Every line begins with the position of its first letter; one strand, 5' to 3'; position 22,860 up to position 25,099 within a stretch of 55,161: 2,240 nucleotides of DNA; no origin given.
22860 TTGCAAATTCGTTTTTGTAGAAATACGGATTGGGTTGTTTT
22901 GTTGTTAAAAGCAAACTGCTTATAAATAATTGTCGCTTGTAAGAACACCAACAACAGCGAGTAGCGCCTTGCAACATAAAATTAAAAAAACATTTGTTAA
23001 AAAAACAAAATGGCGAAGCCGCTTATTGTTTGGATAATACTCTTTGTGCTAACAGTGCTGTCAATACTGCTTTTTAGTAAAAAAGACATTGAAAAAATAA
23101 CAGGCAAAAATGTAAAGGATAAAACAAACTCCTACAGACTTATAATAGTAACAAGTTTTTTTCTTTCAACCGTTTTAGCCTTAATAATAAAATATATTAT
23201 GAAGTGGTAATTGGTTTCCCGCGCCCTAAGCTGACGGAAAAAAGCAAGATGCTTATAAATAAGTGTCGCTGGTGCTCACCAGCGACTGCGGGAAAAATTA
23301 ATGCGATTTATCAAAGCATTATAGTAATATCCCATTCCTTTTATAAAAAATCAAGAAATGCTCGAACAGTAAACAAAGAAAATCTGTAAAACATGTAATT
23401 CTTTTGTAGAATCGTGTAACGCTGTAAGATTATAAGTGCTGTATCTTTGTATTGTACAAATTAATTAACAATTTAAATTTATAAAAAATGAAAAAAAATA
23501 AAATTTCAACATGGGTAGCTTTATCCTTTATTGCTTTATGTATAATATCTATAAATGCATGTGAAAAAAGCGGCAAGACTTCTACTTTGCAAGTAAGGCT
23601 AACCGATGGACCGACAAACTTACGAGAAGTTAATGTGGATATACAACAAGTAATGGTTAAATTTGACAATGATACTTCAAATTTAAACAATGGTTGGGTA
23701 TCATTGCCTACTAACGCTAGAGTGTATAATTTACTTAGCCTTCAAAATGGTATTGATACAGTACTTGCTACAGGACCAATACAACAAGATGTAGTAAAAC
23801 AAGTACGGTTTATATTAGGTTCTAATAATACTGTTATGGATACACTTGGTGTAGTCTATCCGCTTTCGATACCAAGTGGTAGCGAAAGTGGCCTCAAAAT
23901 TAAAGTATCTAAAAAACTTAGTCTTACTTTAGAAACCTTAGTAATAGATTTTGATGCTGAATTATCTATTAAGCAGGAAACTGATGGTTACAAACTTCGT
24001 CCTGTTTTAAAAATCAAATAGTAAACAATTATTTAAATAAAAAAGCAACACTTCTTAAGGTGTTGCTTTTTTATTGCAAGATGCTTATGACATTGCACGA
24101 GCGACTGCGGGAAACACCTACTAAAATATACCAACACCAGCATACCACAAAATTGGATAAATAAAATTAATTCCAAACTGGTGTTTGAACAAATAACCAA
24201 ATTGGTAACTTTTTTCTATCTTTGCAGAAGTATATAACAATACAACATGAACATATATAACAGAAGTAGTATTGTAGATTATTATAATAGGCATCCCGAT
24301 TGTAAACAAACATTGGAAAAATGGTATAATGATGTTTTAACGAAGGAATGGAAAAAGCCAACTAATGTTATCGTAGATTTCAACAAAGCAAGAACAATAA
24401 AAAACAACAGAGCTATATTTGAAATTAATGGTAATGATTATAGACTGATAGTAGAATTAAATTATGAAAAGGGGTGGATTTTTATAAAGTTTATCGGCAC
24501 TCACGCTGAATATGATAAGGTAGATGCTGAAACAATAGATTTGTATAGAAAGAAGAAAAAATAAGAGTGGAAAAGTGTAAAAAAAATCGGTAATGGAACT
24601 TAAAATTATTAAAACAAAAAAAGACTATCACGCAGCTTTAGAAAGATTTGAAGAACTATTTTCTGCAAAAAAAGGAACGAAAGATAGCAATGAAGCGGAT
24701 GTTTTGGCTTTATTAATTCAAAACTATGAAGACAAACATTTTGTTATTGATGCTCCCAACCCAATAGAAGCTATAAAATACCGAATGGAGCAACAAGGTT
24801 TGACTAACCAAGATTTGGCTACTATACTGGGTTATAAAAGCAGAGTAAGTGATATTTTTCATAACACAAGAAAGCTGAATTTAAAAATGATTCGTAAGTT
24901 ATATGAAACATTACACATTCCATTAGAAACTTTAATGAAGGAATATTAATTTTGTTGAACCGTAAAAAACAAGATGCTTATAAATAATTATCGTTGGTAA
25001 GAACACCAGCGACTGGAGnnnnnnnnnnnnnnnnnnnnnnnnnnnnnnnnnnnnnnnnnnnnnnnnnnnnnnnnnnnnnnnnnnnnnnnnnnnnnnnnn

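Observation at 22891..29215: Cassette-like accessory island: one hairpin repeat separates every gene module, and the outermost copies are inverted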

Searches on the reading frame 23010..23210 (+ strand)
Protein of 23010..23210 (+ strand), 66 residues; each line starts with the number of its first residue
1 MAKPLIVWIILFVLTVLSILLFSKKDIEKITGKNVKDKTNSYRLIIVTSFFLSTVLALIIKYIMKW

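Call 11: search_protein_families(library=pfam, proteins=[window:23010-23210:+], max_evalue=0.01)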
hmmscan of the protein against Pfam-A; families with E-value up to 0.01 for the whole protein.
window:23010-23210:+ (66 aa): 0 families

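Call 37: list_cluster_members(proteins=[window:23010-23210:+, window:23488-24021:+, window:24247-24564:+, window:24593-24949:+, window:25028-27361:+, window:27534-27953:+, window:27940-28092:+, window:28183-29079:-, window:29226-29444:-, window:29606-30313:+])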
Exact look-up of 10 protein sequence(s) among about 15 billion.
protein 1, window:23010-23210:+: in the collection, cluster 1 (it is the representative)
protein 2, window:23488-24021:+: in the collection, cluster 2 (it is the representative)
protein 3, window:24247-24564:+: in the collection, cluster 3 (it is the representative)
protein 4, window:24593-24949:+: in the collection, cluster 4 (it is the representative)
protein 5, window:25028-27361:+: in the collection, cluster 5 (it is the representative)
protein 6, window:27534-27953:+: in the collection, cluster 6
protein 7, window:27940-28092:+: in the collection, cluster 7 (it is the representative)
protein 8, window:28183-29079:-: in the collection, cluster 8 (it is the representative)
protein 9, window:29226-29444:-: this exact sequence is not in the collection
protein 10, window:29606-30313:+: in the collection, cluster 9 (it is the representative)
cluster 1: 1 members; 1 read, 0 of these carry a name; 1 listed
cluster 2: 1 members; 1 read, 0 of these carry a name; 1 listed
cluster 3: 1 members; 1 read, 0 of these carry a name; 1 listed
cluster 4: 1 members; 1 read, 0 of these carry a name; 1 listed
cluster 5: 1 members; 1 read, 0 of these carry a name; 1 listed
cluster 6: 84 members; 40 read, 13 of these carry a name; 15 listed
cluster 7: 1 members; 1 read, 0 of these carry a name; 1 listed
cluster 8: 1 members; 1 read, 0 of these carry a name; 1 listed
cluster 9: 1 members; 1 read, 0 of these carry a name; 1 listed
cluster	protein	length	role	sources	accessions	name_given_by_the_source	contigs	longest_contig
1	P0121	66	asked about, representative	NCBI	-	-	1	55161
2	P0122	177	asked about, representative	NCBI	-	-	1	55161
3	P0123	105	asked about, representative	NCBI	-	-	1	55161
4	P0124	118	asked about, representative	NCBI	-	-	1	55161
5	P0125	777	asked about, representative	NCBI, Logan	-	-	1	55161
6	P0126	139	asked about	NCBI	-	-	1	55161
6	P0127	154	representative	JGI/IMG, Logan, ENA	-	-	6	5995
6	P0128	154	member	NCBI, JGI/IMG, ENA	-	predicted nucleic acid-binding protein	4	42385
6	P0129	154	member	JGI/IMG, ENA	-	hypothetical protein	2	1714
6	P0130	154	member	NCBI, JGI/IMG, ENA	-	predicted nucleic acid-binding protein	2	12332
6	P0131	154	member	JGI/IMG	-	predicted nucleic acid-binding protein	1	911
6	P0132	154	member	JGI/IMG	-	predicted nucleic acid-binding protein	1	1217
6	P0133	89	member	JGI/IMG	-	hypothetical protein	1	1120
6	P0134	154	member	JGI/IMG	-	predicted nucleic acid-binding protein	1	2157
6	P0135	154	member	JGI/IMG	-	predicted nucleic acid-binding protein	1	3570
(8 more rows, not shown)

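Call 38: find_encoding_contigs(protein=P0128, flank=6000, max_places=6)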
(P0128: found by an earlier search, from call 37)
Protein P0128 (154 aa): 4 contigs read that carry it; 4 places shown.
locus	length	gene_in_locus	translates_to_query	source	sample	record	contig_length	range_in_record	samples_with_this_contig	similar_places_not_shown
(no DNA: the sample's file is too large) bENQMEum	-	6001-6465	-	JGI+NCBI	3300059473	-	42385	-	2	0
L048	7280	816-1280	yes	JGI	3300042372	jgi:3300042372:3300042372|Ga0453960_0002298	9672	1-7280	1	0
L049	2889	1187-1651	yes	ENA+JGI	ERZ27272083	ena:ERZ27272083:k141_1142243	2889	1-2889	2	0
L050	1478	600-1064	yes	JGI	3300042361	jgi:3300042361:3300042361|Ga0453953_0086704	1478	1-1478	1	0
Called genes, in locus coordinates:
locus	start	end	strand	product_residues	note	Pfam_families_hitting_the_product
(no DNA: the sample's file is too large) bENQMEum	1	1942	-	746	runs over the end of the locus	-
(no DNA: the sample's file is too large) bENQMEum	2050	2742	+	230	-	PF00440:TetR_N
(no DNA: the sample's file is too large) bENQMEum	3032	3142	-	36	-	-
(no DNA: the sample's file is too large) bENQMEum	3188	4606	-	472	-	-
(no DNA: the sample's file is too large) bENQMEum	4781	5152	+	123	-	-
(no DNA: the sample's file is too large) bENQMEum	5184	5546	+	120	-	-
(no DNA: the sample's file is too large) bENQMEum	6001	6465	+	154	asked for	PF01850:PIN (weak)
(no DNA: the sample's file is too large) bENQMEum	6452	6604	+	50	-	-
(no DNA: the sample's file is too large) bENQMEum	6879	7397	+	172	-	-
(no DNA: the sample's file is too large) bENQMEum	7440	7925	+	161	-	-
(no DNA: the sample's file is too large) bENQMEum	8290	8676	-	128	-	PF00453:Ribosomal_L20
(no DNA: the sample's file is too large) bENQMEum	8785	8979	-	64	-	PF01632:Ribosomal_L35p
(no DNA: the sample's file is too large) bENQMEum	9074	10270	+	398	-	PF01546:Peptidase_M20, PF07687:M20_dimer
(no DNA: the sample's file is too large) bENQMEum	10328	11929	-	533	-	PF00091:Tubulin, PF12327:FtsZ_C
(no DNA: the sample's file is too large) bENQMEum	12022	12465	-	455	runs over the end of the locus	PF11104:PilM_2 (faint), PF14450:FtsA (weak), PF02491:SHS2_FTSA, PF06277:EutA, PF06723:MreB_Mbl, PF14450:FtsA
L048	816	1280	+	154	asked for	PF01850:PIN (weak)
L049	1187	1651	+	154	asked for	PF01850:PIN (weak)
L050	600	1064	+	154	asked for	PF01850:PIN (weak)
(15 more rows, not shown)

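Call 49: find_encoding_contigs(protein=P0130, flank=6000, max_places=6)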
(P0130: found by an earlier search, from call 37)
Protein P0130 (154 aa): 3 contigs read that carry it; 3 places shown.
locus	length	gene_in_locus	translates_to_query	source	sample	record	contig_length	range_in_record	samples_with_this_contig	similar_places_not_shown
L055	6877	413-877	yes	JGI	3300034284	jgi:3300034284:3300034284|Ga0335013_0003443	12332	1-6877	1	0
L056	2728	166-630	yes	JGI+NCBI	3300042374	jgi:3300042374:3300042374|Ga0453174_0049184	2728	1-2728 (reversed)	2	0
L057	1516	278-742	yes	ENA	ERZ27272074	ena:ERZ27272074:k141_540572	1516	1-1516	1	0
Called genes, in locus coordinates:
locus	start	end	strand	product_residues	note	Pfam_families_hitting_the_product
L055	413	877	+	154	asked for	PF01850:PIN (weak)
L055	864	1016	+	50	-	-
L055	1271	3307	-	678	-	PF00270:DEAD (faint), PF04851:ResIII, PF17757:UvrB_inter, PF27431:UvrB_3rd, PF00271:Helicase_C, PF12344:UvrB, PF02151:UVR (weak)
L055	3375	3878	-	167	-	PF04390:LptE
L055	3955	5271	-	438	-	PF00285:Citrate_synt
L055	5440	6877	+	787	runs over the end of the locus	PF13715:CarbopepD_reg_2, PF07715:Plug, PF00593:TonB_dep_Rec_b-barrel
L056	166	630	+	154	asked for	PF01850:PIN (weak)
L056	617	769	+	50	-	-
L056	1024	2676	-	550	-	PF17757:UvrB_inter, PF27431:UvrB_3rd, PF00271:Helicase_C, PF12344:UvrB, PF02151:UVR (weak)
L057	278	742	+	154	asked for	PF01850:PIN (weak)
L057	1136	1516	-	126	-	?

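Call 50: find_encoding_contigs(protein=P0127, flank=6000, max_places=6)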
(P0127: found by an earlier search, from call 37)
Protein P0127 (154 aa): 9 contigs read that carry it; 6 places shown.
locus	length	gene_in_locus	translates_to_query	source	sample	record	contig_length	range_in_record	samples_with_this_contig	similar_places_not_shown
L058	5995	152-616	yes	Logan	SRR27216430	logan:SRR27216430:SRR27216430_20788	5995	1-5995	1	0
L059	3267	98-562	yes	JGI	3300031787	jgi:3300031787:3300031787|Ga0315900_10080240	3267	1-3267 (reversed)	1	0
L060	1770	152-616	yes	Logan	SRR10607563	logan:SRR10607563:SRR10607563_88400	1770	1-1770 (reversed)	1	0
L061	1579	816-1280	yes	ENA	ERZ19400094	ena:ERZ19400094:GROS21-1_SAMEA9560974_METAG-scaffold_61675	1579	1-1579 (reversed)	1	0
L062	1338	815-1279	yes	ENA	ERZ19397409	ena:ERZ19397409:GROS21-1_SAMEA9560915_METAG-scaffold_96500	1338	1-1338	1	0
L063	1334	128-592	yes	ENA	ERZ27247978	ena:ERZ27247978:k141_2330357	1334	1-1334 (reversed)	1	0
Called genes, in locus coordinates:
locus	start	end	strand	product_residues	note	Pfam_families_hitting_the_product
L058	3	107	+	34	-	?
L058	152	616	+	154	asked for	PF01850:PIN (weak)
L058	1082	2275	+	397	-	PF18962:Por_Secre_tail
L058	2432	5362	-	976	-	PF17957:Big_7, PF07495:Y_Y_Y (faint), PF17957:Big_7, PF18962:Por_Secre_tail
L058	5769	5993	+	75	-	?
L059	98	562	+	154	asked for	PF01850:PIN (weak)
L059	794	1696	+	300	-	PF18962:Por_Secre_tail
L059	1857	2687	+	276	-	PF16138:DUF4846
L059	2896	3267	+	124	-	?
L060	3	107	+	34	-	?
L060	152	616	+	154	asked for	PF01850:PIN (weak)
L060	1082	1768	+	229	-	?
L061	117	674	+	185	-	-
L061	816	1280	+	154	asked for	PF01850:PIN (weak)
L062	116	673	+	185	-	-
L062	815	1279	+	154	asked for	PF01850:PIN (weak)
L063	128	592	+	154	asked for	PF01850:PIN (weak)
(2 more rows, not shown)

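Call 69: search_protein_families(library=ncbifam, proteins=[window:23010-23210:+], max_evalue=0.01)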
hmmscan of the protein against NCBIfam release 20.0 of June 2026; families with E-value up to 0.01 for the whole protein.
window:23010-23210:+ (66 aa): 0 families

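Call 70: search_protein_families(library=padloc, proteins=[window:23010-23210:+], max_evalue=0.01)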
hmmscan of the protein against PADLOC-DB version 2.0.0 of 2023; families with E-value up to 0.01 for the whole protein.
window:23010-23210:+ (66 aa): 0 families

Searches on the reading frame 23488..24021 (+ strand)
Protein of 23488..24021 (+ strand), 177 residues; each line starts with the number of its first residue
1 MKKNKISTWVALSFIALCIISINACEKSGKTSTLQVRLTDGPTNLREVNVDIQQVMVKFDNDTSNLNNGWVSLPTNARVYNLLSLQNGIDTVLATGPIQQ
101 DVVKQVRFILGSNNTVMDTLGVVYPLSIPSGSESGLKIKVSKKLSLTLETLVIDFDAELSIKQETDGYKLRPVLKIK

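Call 11: search_protein_families(library=pfam, proteins=[window:23488-24021:+], max_evalue=0.01)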
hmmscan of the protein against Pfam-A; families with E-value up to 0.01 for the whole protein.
window:23488-24021:+ (177 aa): 1 family
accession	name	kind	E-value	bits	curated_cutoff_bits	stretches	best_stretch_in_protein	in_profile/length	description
PF14321.11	DUF4382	-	4.4e-25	88.9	25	1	31-172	1-136/136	Domain of unknown function (DUF4382)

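Call 14: find_encoding_contigs(protein=window:23488-24021:+, flank=10000, max_places=10)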
Protein window:23488-24021:+ (177 aa): no gene with exactly this product is on record in the collection.

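Call 69: search_protein_families(library=ncbifam, proteins=[window:23488-24021:+], max_evalue=0.01)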
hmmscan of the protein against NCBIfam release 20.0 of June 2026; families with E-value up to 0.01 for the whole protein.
window:23488-24021:+ (177 aa): 0 families

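Call 70: search_protein_families(library=padloc, proteins=[window:23488-24021:+], max_evalue=0.01)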
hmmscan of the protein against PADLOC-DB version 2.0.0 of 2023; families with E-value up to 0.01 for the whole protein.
window:23488-24021:+ (177 aa): 0 families

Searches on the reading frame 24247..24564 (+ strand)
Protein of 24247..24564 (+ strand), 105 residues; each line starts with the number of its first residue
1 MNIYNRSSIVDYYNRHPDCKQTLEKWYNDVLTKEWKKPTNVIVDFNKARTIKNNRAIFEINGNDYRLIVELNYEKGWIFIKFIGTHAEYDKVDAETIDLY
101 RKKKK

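Call 11: search_protein_families(library=pfam, proteins=[window:24247-24564:+], max_evalue=0.01)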
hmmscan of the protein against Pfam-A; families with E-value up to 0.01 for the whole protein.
window:24247-24564:+ (105 aa): 1 family
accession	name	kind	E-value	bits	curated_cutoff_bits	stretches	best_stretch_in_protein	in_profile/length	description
PF09907.15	HigB_toxin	-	2e-27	95.7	27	1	20-91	2-73/74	HigB_toxin, RelE-like toxic component of a toxin-antitoxin system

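Call 69: search_protein_families(library=ncbifam, proteins=[window:24247-24564:+], max_evalue=0.01)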
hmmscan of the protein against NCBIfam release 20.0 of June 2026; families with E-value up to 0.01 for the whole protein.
window:24247-24564:+ (105 aa): 2 families
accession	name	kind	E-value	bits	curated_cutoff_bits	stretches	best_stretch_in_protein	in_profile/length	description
NF047557.1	LIC_11826_fam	subfamily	0.00011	21.7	240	1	19-69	39-87/246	LIC_11826 family putative surface polysaccharide biosynthesis enzyme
NF047553.1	LBBP_01157_fam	equivalog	0.00023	20.7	270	1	19-69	37-85/243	LBBP_01157 family protein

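Call 70: search_protein_families(library=padloc, proteins=[window:24247-24564:+], max_evalue=0.01)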
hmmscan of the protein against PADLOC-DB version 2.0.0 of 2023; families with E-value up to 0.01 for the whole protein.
window:24247-24564:+ (105 aa): 4 families
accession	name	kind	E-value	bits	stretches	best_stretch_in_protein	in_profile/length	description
PDLC03979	PD-Lambda-2_A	-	8.1e-33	111.1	1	1-96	1-96/97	-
PDLC03981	PD-Lambda-2_A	-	5e-27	92.3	1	1-92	1-92/94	-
PDLC03978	PD-Lambda-2_A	-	4.8e-10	37.6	1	2-82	2-82/87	-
PDLC03980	PD-Lambda-2_A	-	4.3e-05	22.1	1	5-83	7-85/92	-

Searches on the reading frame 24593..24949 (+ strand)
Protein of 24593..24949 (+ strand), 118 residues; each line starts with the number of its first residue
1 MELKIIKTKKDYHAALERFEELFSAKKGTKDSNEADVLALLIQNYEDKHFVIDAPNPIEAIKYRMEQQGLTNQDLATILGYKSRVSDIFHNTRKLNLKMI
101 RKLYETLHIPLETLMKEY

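Call 11: search_protein_families(library=pfam, proteins=[window:24593-24949:+], max_evalue=0.01)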
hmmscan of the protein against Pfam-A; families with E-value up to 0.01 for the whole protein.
window:24593-24949:+ (118 aa): 2 families
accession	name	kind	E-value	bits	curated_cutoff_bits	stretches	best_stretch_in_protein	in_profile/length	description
PF01381.28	HTH_3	-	3.1e-07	30.8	23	1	61-113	1-54/55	Helix-turn-helix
PF12844.13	HTH_19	-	0.00061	20.1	30.2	1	66-117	9-61/64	Helix-turn-helix domain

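Call 69: search_protein_families(library=ncbifam, proteins=[window:24593-24949:+], max_evalue=0.01)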
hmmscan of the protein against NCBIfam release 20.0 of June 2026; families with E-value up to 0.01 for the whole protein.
window:24593-24949:+ (118 aa): 0 families

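Call 70: search_protein_families(library=padloc, proteins=[window:24593-24949:+], max_evalue=0.01)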
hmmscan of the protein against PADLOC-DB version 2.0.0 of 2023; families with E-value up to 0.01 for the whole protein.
window:24593-24949:+ (118 aa): 5 families
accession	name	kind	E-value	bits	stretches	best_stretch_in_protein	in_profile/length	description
PDLC03982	PD-Lambda-2_B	-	2.4e-40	137.1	1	1-117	1-120/402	-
PDLC02926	HTH_VI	-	2e-05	22.8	1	60-115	5-61/92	-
PDLC04760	PDC-M64C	-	0.0007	17.9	1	49-113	19-84/93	-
PDLC04757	PDC-M64B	-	0.0038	15.2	1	58-111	31-85/128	-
PDLC04775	PDC-M69A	-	0.0054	15.2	0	60-117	11-69/113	-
